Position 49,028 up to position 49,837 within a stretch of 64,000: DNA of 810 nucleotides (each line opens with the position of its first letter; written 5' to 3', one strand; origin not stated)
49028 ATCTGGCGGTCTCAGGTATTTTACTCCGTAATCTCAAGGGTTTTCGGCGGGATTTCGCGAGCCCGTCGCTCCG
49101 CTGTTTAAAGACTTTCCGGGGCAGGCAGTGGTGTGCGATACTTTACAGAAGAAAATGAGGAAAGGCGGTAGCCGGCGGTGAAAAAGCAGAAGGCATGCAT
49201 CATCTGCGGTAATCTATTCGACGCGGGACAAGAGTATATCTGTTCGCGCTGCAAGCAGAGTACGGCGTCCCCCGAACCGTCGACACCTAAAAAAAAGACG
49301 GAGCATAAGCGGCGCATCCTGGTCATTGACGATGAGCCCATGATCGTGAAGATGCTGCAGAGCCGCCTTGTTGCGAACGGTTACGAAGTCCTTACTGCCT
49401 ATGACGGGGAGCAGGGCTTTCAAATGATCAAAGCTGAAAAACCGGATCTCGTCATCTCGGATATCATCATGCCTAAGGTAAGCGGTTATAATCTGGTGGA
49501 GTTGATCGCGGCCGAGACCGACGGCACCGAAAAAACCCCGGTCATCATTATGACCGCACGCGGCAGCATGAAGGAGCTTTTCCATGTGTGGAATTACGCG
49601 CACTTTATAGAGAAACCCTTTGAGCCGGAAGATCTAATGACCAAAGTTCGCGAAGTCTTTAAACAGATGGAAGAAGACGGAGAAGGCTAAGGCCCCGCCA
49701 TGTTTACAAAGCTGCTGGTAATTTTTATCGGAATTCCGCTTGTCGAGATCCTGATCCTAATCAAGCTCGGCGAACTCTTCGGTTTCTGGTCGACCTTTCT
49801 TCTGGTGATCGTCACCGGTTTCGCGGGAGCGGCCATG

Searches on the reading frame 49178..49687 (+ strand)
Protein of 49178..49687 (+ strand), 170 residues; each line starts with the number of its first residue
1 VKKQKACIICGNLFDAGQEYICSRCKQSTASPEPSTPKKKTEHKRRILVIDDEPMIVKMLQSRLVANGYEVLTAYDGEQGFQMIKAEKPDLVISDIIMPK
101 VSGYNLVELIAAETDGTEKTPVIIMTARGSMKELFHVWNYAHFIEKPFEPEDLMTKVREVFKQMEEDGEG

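Call 40: search_protein_families(library=pfam, proteins=[window:49178-49687:+], max_evalue=0.00001)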
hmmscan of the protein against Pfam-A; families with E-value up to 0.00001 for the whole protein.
window:49178-49687:+ (170 aa): 1 family
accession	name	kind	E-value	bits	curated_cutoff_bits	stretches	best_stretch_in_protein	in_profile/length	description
PF00072.30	Response_reg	-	4.6e-24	85.2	30.2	1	47-158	1-111/111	Response regulator receiver domain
